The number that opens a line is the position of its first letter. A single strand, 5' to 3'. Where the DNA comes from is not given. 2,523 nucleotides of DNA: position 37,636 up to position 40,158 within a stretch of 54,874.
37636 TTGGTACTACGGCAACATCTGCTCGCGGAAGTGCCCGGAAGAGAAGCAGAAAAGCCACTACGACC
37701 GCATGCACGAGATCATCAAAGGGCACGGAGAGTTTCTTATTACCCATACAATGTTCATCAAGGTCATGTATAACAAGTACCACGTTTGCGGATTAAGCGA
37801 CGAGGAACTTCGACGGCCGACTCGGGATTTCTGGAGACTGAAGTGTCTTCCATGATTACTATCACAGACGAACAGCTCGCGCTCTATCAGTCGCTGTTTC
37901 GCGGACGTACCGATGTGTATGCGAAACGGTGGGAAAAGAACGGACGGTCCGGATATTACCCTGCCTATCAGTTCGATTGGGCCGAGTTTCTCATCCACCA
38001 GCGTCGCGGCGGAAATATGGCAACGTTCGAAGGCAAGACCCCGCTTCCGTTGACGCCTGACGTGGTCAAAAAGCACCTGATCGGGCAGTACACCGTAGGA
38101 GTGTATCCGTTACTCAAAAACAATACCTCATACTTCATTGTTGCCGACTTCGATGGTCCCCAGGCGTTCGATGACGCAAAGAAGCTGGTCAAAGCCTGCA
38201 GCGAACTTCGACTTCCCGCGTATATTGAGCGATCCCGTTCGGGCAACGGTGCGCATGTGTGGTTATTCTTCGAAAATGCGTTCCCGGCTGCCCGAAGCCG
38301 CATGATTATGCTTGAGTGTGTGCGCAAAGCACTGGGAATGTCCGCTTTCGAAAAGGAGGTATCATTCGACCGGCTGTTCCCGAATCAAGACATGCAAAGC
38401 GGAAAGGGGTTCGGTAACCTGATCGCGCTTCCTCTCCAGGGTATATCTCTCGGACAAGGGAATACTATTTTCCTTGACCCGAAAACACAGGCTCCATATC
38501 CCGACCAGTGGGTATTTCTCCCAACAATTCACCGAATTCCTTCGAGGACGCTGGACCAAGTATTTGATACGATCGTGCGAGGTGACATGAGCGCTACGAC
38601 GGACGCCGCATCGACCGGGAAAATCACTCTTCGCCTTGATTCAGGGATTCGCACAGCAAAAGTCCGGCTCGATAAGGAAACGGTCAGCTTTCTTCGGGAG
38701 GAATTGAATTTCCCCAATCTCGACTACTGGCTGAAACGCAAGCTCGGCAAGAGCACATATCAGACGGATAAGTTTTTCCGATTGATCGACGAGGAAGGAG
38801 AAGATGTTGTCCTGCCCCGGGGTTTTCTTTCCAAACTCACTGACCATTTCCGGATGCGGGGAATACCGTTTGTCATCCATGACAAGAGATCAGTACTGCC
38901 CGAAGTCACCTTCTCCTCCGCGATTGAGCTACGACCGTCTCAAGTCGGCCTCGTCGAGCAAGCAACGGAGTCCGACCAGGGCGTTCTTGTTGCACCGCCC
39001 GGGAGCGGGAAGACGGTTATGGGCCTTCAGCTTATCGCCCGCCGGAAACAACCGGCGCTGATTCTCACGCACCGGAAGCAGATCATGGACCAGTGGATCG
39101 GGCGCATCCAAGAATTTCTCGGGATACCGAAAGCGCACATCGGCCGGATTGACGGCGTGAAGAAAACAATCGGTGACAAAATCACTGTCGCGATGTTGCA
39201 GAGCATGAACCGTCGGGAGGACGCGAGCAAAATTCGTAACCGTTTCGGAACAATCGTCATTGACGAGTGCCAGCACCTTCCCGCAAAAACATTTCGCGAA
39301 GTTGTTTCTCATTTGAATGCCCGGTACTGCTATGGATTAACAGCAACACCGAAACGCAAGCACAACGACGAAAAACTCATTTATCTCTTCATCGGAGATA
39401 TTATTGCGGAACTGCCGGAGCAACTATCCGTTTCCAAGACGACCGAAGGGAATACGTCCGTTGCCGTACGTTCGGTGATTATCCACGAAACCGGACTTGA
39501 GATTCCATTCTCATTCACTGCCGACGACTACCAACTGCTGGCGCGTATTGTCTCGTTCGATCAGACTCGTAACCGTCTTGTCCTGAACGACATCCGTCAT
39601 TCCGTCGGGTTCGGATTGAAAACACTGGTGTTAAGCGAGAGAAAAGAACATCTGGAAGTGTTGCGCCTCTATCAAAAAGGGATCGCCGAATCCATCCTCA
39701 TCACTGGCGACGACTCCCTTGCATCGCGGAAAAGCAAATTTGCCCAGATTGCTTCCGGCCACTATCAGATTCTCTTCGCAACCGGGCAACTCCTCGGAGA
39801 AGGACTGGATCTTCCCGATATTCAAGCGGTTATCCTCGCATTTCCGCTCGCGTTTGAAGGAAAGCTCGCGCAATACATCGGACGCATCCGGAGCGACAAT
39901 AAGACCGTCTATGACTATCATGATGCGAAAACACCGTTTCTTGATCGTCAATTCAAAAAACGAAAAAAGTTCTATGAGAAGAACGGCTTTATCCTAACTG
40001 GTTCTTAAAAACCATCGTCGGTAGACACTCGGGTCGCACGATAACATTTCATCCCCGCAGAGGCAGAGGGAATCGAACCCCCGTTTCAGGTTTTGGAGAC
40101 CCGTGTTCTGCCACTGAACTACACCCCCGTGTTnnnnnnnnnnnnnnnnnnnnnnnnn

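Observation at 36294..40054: GC-rich ~3.8-kb island between two tRNA-Trp copies encoding Fic, a small Cys/His protein and a primase-helicase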

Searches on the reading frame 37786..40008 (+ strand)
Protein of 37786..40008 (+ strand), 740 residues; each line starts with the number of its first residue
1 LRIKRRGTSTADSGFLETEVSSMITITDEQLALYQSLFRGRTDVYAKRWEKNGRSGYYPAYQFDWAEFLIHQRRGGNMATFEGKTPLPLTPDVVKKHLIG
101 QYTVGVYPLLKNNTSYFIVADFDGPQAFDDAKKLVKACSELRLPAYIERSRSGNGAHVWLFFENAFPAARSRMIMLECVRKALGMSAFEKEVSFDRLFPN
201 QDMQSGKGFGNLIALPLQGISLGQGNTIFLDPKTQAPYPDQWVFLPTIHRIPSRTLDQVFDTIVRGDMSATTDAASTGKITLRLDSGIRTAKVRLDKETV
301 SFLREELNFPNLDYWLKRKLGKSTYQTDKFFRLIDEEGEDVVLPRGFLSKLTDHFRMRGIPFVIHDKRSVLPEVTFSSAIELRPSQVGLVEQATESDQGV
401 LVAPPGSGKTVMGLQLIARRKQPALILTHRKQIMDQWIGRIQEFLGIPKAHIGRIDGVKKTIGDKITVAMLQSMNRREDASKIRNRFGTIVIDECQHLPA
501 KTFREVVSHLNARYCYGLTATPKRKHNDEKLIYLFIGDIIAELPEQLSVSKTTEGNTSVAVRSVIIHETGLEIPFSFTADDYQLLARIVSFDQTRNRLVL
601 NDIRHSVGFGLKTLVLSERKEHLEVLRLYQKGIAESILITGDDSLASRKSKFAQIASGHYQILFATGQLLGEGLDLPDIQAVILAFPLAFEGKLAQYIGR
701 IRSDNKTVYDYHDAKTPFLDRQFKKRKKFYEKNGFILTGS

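Call 7: search_protein_families(library=pfam, proteins=[window:37786-40008:+], max_evalue=0.01)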
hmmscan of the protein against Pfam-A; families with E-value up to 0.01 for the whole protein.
window:37786-40008:+ (740 aa): 8 families
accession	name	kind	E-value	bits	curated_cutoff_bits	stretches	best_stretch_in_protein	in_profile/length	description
PF22548.2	AEP-TOTE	-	3.1e-76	256.4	27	1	29-258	1-229/230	TOTE conflict system, Archaeo-Eukaryotic Primase domain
PF04851.21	ResIII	-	4.5e-25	88.9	22.5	1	380-524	2-164/164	Type III restriction enzyme, res subunit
PF00270.35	DEAD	-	4.3e-08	33.5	26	1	384-525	2-163/167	DEAD/DEAH box helicase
PF00271.37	Helicase_C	-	2.4e-07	31.4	23.5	1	608-701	13-106/110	Helicase conserved C-terminal domain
PF13401.12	AAA_22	-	4e-05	24.4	27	1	399-512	8-110/130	AAA domain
PF00176.29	SNF2-rel_dom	-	0.0021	17.6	24.9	1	395-525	16-166/290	SNF2-related domain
PF13245.12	AAA_19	-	0.0027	18.3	25.1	1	390-511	5-115/134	AAA domain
PF13604.12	AAA_30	-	0.0063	16.7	27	0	382-512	2-114/191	AAA domain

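Call 8: search_protein_families(library=padloc, proteins=[window:37786-40008:+], max_evalue=0.01)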
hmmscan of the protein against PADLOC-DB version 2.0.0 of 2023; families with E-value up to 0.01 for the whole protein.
window:37786-40008:+ (740 aa): 11 families
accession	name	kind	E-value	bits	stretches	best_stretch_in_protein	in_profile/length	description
PDLC01465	PrimPol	-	2.5e-64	215.5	1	24-265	16-242/276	"CAS-I,CAS-II,CAS-III,CAS-IV,CAS-V,CAS-VI; associated"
PDLC01101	PrimPol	-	2e-23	80.8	1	87-253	162-331/490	adaptation polymerase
PDLC03659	mREase_IV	-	2.7e-17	59.9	1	398-709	241-560/945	Type IV methyl-directed restriction enzyme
PDLC03658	mREase_IV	-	7.1e-15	51.8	1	396-700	242-541/953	Type IV methyl-directed restriction enzyme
PDLC02707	PbeA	-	1.5e-12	45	1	377-530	248-421/672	PbeA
PDLC02704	PbeA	-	1.7e-08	31.4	1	370-542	248-440/682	PbeA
PDLC01439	typeIV_DinG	-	1.1e-06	25.6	1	378-441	13-80/575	CAS-IV-A; associated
PDLC03049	REase_I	-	2.3e-06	23.9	1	400-533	191-334/807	Type I restriction enzyme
PDLC04173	GajB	-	0.0013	15.7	1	392-430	5-45/471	-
PDLC00129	GajB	-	0.0013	15.4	1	466-503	206-243/594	UrvD helicase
PDLC02706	PbeA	-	0.0019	14.9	0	482-529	392-438/722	PbeA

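Call 11: search_protein_families(library=ncbifam, proteins=[window:37786-40008:+], max_evalue=0.01)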
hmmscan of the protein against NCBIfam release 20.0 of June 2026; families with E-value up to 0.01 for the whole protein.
window:37786-40008:+ (740 aa): 10 families
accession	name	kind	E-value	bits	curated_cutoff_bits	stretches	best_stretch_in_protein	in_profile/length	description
NF045503.1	repair_heli_XPB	equivalog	1.8e-25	89.5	610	1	381-723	183-530/548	DNA repair helicase XPB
NF040561.1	PrimPol_Msp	equivalog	8.7e-25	87.2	200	2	88-263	158-345/515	CRISPR-associated primase-polymerase type A1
NF046051.1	restrict_EcoAI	equivalog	7.4e-15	54.4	550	2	395-533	176-324/768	EcoAI/FtnUII family type I restriction enzme subunit R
TIGR00603.1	rad25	subfamily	1.1e-11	43.7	328.7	1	398-531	277-422/734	DNA repair helicase rad25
NF053632.1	heli_RadD_YejH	equivalog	3.6e-10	38.7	720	1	394-525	20-154/573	DNA repair helicase RadD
TIGR04095.1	dnd_restrict_1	equivalog_domain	9.3e-08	31.5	600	1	379-544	6-192/451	DNA phosphorothioation system restriction enzyme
NF003673.1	PRK05298.1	equivalog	1.2e-06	27.2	743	1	395-445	28-78/653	excinuclease ABC subunit UvrB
TIGR00631.1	uvrb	equivalog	2.4e-05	22.7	750.1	1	394-445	26-78/658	excinuclease ABC subunit UvrB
NF010337.0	PRK13766.1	equivalog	7.1e-05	21.1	610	1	378-457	13-95/781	Hef nuclease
NF042913.1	CyRepA1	equivalog_domain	0.00019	20.5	200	1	403-508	9-107/595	plasmid replication protein, CyRepA1 family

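Call 19: find_homologous_proteins(query=window:37786-40008:+, max_evalue=1e-10)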
Query window:37786-40008:+ (740 aa): 7891 proteins with E <= 1e-10 among 8000 candidates; the best 120 are listed.
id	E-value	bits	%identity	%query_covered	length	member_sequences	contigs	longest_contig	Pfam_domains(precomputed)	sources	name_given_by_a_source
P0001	0.0e+0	1633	100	97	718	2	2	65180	PF00270.36,PF22548.3,PF00271.38,PF04851.22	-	-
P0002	0.0e+0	1198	71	97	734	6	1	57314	PF00270.36,PF22548.3,PF00271.38,PF04851.22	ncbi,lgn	ncbi:MAG: DEAD/DEAH box helicase family protein [Patescibacteria group bacterium]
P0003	0.0e+0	1196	71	97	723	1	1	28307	PF00270.36,PF22548.3,PF00271.38,PF04851.22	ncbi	-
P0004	0.0e+0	1193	72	97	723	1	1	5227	PF00270.36,PF22548.3,PF00271.38,PF04851.22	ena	-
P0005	0.0e+0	1192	72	97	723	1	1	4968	PF00270.36,PF22548.3,PF00271.38,PF04851.22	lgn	-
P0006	0.0e+0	1191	71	97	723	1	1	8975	PF00270.36,PF22548.3,PF13401.13,PF00271.38,PF04851.22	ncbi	-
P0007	0.0e+0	1184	71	97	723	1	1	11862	PF00270.36,PF22548.3,PF00271.38,PF04851.22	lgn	-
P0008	0.0e+0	1178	71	97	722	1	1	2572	PF00270.36,PF22548.3,PF18766.8,PF00271.38,PF04851.22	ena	-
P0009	0.0e+0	1173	70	97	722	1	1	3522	PF00270.36,PF22548.3,PF18766.8,PF00271.38,PF04851.22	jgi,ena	-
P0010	0.0e+0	1170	69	96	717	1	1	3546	PF00270.36,PF22548.3,PF00271.38,PF04851.22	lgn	-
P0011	0.0e+0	1154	69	97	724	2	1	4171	PF00270.36,PF22548.3,PF18766.8,PF00271.38,PF04851.22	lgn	-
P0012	0.0e+0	1142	68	97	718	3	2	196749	PF00270.36,PF22548.3,PF00271.38,PF04851.22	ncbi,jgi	ncbi:MAG: DEAD/DEAH box helicase family protein [Patescibacteria group bacterium]|jgi:superfamily II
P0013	0.0e+0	1131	68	97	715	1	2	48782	PF00270.36,PF22548.3,PF00271.38,PF04851.22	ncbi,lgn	-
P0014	0.0e+0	1128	68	97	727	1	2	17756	PF00270.36,PF22548.3,PF00271.38,PF04851.22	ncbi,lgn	-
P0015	0.0e+0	1124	67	96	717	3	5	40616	PF00270.36,PF22548.3,PF00271.38,PF04851.22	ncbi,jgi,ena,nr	ncbi:MAG: hypothetical protein A2017_05400 [Lentisphaerae bacterium GWF2_44_16]|nr:MAG: hypothetical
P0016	0.0e+0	1123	67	96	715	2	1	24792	PF00270.36,PF22548.3,PF00271.38,PF04851.22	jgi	-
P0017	0.0e+0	1123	67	97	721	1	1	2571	PF00270.36,PF22548.3,PF00271.38,PF04851.22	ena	-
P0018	0.0e+0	1122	67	96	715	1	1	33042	PF00270.36,PF22548.3,PF00271.38,PF04851.22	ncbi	ncbi:MAG: DEAD/DEAH box helicase family protein [Candidatus Uhrbacteria bacterium]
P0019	0.0e+0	1121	67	96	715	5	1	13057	PF00270.36,PF22548.3,PF00271.38,PF04851.22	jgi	jgi:superfamily II DNA or RNA helicase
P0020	0.0e+0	1121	69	97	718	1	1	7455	PF00270.36,PF22548.3,PF18766.8,PF00271.38,PF04851.22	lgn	-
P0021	0.0e+0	1121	67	96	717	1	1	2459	PF00270.36,PF22548.3,PF00271.38,PF04851.22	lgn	-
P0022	0.0e+0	1119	67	95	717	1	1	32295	PF00270.36,PF22548.3,PF00271.38,PF04851.22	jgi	jgi:superfamily II DNA or RNA helicase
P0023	0.0e+0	1118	67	96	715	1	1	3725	PF00270.36,PF22548.3,PF00271.38,PF04851.22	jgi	-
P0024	0.0e+0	1115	67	97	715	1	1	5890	PF00270.36,PF22548.3,PF00271.38,PF04851.22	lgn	-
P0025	0.0e+0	1115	66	97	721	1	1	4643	PF00270.36,PF22548.3,PF00271.38,PF04851.22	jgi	-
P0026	0.0e+0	1114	66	97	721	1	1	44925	PF00270.36,PF22548.3,PF00271.38,PF04851.22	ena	-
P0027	0.0e+0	1114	66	97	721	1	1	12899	PF00270.36,PF22548.3,PF00271.38,PF04851.22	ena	-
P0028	0.0e+0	1113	66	97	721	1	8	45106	PF00270.36,PF22548.3,PF00271.38,PF04851.22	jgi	-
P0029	0.0e+0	1112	66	97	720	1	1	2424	PF00270.36,PF22548.3,PF00271.38,PF04851.22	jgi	-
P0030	0.0e+0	1111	67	96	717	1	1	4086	PF00270.36,PF22548.3,PF18766.8,PF00271.38,PF04851.22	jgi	jgi:superfamily II DNA or RNA helicase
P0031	0.0e+0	1110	66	96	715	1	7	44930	PF00270.36,PF22548.3,PF00271.38,PF04851.22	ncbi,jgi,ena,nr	ncbi:TPA: restriction endonuclease subunit R [Candidatus Uhrbacteria bacterium]|nr:MAG: hypothetical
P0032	0.0e+0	1108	66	97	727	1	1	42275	PF00270.36,PF22548.3,PF18766.8,PF00271.38,PF04851.22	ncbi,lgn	-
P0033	0.0e+0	1093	66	97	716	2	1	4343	PF00270.36,PF22548.3,PF00271.38,PF04851.22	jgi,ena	-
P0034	0.0e+0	1089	67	97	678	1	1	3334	PF00270.36,PF22548.3,PF00271.38,PF04851.22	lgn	-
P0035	0.0e+0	1078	65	97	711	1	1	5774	PF00270.36,PF22548.3,PF00271.38,PF04851.22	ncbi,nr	ncbi:MAG: Type III restriction enzyme, res subunit:DEAD/DEAH box helicase [Candidatus Uhrbacteria ba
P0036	0.0e+0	1074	71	89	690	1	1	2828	PF00270.36,PF22548.3,PF00271.38,PF04851.22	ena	-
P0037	0.0e+0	1038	69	89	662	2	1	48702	PF00270.36,PF22548.3,PF18766.8,PF00271.38,PF04851.22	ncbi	-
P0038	2.4e-296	1003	64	90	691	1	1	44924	PF00270.36,PF22548.3,PF00271.38,PF04851.22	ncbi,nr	ncbi:MAG: Type III restriction enzyme, res subunit:DEAD/DEAH box helicase [Candidatus Uhrbacteria ba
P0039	1.3e-285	967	66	85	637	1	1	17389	PF00270.36,PF22548.3,PF00271.38,PF04851.22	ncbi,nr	ncbi:TPA: restriction endonuclease subunit R, partial [Candidatus Uhrbacteria bacterium]|nr:restrict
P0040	7.5e-281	951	68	81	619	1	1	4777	PF00270.36,PF22548.3,PF00271.38,PF04851.22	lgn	-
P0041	3.1e-271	920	67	80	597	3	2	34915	PF00270.36,PF22548.3,PF00271.38,PF04851.22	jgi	-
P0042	1.9e-266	904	54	97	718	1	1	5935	PF00270.36,PF22548.3,PF18766.8,PF00271.38,PF04851.22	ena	-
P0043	5.3e-263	892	55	97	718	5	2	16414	PF00270.36,PF22548.3,PF18766.8,PF00271.38,PF04851.22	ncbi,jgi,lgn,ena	-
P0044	8.7e-263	892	55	97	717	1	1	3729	PF00270.36,PF22548.3,PF18766.8,PF00271.38,PF04851.22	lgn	-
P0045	8.0e-262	889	54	97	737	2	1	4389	PF00270.36,PF22548.3,PF18766.8,PF00271.38,PF04851.22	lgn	-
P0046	8.1e-262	889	54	96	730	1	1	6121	PF00270.36,PF22548.3,PF18766.8,PF00271.38,PF04851.22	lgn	-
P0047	1.3e-260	885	55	96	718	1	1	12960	PF00270.36,PF22548.3,PF18766.8,PF00271.38,PF04851.22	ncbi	-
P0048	8.0e-260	882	55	96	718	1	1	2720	PF00270.36,PF22548.3,PF18766.8,PF00271.38,PF04851.22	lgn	-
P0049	7.4e-258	875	55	96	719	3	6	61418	PF00270.36,PF22548.3,PF18766.8,PF00271.38,PF04851.22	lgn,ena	-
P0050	1.3e-257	875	54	96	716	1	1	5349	PF00270.36,PF22548.3,PF18766.8,PF00271.38,PF04851.22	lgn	-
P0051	1.6e-257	874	54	97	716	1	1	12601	PF00270.36,PF22548.3,PF18766.8,PF00271.38,PF04851.22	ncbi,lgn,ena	-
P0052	2.1e-257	874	54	97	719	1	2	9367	PF00270.36,PF22548.3,PF18766.8,PF00271.38,PF04851.22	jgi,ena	-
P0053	3.1e-257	873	54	96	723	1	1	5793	PF00270.36,PF22548.3,PF00271.38,PF04851.22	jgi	-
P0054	3.4e-257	873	54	96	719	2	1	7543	PF00270.36,PF22548.3,PF18766.8,PF00271.38,PF04851.22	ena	-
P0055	4.4e-257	873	53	96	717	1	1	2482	PF00270.36,PF22548.3,PF18766.8,PF00271.38,PF04851.22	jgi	-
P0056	6.9e-257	872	53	97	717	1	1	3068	PF00270.36,PF22548.3,PF18766.8,PF00271.38,PF04851.22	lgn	-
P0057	2.0e-256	871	55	96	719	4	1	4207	PF00270.36,PF22548.3,PF18766.8,PF00271.38,PF04851.22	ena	-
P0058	2.0e-256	871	54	96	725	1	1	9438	PF00270.36,PF22548.3,PF00271.38,PF04851.22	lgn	-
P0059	7.2e-256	869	54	96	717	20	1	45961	PF00270.36,PF22548.3,PF00271.38,PF04851.22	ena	-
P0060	7.4e-256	869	54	96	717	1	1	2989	PF00270.36,PF22548.3,PF00271.38,PF04851.22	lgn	-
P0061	8.5e-256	869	54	96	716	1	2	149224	PF00270.36,PF22548.3,PF00271.38,PF04851.22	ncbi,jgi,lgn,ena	-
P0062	1.5e-255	868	53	96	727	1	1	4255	PF00270.36,PF22548.3,PF18766.8,PF00271.38,PF04851.22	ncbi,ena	-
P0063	3.2e-255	867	54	96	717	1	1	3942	PF00270.36,PF22548.3,PF18766.8,PF00271.38,PF04851.22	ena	-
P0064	8.1e-255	865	54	95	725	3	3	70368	PF00270.36,PF22548.3,PF00271.38,PF04851.22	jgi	-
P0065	8.3e-255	865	54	95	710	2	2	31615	PF00270.36,PF22548.3,PF18766.8,PF00271.38,PF04851.22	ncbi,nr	ncbi:DEAD/DEAH box helicase [Patescibacteria group bacterium]|nr:DEAD/DEAH box helicase [Patescibact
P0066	1.2e-254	865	54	96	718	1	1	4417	PF00270.36,PF22548.3,PF18766.8,PF00271.38,PF04851.22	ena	-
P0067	1.4e-254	865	53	96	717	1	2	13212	PF00270.36,PF22548.3,PF18766.8,PF00271.38,PF04851.22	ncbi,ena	-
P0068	4.2e-254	863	52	96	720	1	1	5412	PF00270.36,PF22548.3,PF00271.38,PF04851.22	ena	-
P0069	1.3e-253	861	54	96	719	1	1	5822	PF00270.36,PF22548.3,PF00271.38,PF04851.22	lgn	-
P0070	1.4e-253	861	53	96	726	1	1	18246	PF00270.36,PF22548.3,PF00271.38,PF04851.22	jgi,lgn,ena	-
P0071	1.8e-253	861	53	96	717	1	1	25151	PF00270.36,PF22548.3,PF00271.38,PF04851.22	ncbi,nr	ncbi:MAG: DEAD/DEAH box helicase family protein [Parcubacteria group bacterium]|nr:DEAD/DEAH box hel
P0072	2.8e-253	860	53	96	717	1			PF00270.36,PF22548.3,PF18766.8,PF00271.38,PF04851.22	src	-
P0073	4.0e-253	860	52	96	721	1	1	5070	PF00270.36,PF22548.3,PF00271.38,PF04851.22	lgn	-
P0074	4.1e-253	860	53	96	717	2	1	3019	PF00270.36,PF22548.3,PF00271.38,PF04851.22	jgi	-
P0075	5.7e-253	859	53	96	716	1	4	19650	PF00270.36,PF22548.3,PF18766.8,PF00271.38,PF04851.22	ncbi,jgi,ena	-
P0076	6.0e-253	859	53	96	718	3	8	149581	PF00270.36,PF22548.3,PF18766.8,PF13401.13,PF00271.38,PF04851.22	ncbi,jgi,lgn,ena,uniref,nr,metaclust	ncbi:MAG: hypothetical protein A3A33_02425 [Candidatus Yanofskybacteria bacterium RIFCSPLOWO2_01_FUL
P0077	6.5e-253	859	55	95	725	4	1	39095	PF00270.36,PF22548.3,PF00271.38,PF04851.22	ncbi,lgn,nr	ncbi:MAG: DEAD/DEAH box helicase family protein [Ignavibacteria bacterium]|nr:DEAD/DEAH box helicase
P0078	7.0e-253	859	53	96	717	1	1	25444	PF00270.36,PF22548.3,PF18766.8,PF00271.38,PF04851.22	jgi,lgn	jgi:superfamily II DNA or RNA helicase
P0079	2.5e-252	857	54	95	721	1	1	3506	PF00270.36,PF22548.3,PF18766.8,PF00271.38,PF04851.22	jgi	-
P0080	2.5e-252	857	54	95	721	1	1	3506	PF00270.36,PF22548.3,PF18766.8,PF00271.38,PF04851.22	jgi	-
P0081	3.5e-252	857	54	95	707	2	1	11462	PF00270.36,PF22548.3,PF18766.8,PF00271.38,PF04851.22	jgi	-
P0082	3.9e-252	857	52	97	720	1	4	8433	PF00270.36,PF22548.3,PF00271.38,PF04851.22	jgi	jgi:superfamily II DNA or RNA helicase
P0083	4.9e-252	856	53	96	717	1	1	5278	PF00270.36,PF22548.3,PF18766.8,PF00271.38,PF04851.22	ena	-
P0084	5.0e-252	856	54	96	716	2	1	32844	PF00270.36,PF22548.3,PF00271.38,PF04851.22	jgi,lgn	jgi:hypothetical protein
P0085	5.8e-252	856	54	96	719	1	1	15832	PF00270.36,PF22548.3,PF00271.38,PF04851.22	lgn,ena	-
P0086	5.9e-252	856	54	94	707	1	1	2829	PF00270.36,PF22548.3,PF00271.38,PF04851.22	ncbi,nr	ncbi:DEAD/DEAH box helicase family protein [Candidatus Jorgensenbacteria bacterium]|nr:DEAD/DEAH box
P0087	6.2e-252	856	53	96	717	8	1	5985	PF00270.36,PF22548.3,PF18766.8,PF00271.38,PF04851.22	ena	-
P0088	1.4e-251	855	53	96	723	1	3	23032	PF00270.36,PF22548.3,PF18766.8,PF00271.38,PF04851.22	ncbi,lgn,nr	ncbi:MAG: DEAD/DEAH box helicase family protein [Candidatus Doudnabacteria bacterium]|nr:DEAD/DEAH b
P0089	1.5e-251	855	53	96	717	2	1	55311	PF00270.36,PF22548.3,PF00271.38,PF04851.22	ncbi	-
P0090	2.0e-251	854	53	97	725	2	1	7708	PF00270.36,PF22548.3,PF18766.8,PF00271.38,PF04851.22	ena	-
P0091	2.3e-251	854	53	94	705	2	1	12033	PF00270.36,PF22548.3,PF18766.8,PF00271.38,PF04851.22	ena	-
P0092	2.6e-251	854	53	96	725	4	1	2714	PF00270.36,PF22548.3,PF18766.8,PF13401.13,PF00271.38,PF04851.22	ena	-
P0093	2.8e-251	854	53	96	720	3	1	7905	PF00270.36,PF22548.3,PF00271.38,PF04851.22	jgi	-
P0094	3.5e-251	853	54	94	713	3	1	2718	PF00270.36,PF22548.3,PF00271.38,PF04851.22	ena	-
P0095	4.3e-251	853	53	96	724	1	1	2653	PF00270.36,PF22548.3,PF18766.8,PF00271.38,PF04851.22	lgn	-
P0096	4.4e-251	853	53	96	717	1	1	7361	PF00270.36,PF22548.3,PF18766.8,PF00271.38,PF04851.22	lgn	-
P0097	4.4e-251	853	52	96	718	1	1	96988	PF00270.36,PF22548.3,PF18766.8,PF00271.38,PF04851.22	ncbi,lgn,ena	-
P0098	5.6e-251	853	53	96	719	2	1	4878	PF00270.36,PF22548.3,PF18766.8,PF00271.38,PF04851.22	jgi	jgi:superfamily II DNA or RNA helicase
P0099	6.3e-251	853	52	96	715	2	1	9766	PF00270.36,PF22548.3,PF00271.38,PF04851.22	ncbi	-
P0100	7.5e-251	852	54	94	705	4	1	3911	PF00270.36,PF22548.3,PF00271.38,PF04851.22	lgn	-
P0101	8.2e-251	852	53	96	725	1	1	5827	PF00270.36,PF22548.3,PF00271.38,PF04851.22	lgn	-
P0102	1.2e-250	852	53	96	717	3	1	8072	PF00270.36,PF22548.3,PF18766.8,PF00271.38,PF04851.22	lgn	-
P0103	2.2e-250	851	53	96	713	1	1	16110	PF00270.36,PF22548.3,PF18766.8,PF00271.38,PF04851.22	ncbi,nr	ncbi:DEAD/DEAH box helicase family protein [Candidatus Azambacteria bacterium]|nr:DEAD/DEAH box heli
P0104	2.5e-250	851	51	96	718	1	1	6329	PF00270.36,PF22548.3,PF00271.38,PF04851.22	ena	-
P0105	2.6e-250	850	54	96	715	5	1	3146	PF00270.36,PF22548.3,PF00271.38,PF04851.22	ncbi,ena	-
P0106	3.5e-250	850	53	95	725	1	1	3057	PF00270.36,PF22548.3,PF00271.38,PF04851.22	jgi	-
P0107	4.0e-250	850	52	96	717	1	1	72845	PF00270.36,PF22548.3,PF00271.38,PF04851.22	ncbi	ncbi:MAG: TOTE conflict system archaeo-eukaryotic primase domain-containing protein [Ignavibacteriac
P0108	4.5e-250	850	53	96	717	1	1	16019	PF00270.36,PF22548.3,PF18766.8,PF00271.38,PF04851.22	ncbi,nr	ncbi:MAG: DEAD/DEAH box helicase [Patescibacteria group bacterium]|nr:DEAD/DEAH box helicase [Patesc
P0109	5.2e-250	849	53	97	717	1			PF00270.36,PF22548.3,PF18766.8,PF00271.38,PF04851.22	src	-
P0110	5.7e-250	849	51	96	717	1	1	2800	PF00270.36,PF22548.3,PF18766.8,PF00271.38,PF04851.22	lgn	-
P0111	5.9e-250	849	53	97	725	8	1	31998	PF00270.36,PF22548.3,PF00271.38,PF04851.22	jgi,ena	-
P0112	9.2e-250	849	52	96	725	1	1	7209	PF00270.36,PF22548.3,PF18766.8,PF00271.38,PF04851.22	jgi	jgi:superfamily II DNA or RNA helicase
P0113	9.9e-250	849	52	96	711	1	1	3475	PF00270.36,PF00176.30,PF22548.3,PF18766.8,PF13401.13,PF00271.38,PF04851.22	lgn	-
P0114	1.0e-249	849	52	96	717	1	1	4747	PF00270.36,PF22548.3,PF18766.8,PF00271.38,PF04851.22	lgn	-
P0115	1.2e-249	848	53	96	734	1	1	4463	PF00270.36,PF22548.3,PF00271.38,PF04851.22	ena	-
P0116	1.5e-249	848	52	96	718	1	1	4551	PF00270.36,PF22548.3,PF18766.8,PF00271.38,PF04851.22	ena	-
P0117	2.0e-249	848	52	96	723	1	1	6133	PF00270.36,PF22548.3,PF18766.8,PF00271.38,PF04851.22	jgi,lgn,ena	-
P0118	5.9e-249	846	53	96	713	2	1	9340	PF00270.36,PF22548.3,PF18766.8,PF00271.38,PF04851.22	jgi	jgi:Uncharacterized protein conserved in bacteria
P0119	7.9e-249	846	52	96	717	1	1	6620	PF00270.36,PF22548.3,PF18766.8,PF00271.38,PF04851.22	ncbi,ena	-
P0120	8.2e-249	846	53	94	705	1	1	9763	PF00270.36,PF22548.3,PF18766.8,PF00271.38,PF04851.22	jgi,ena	-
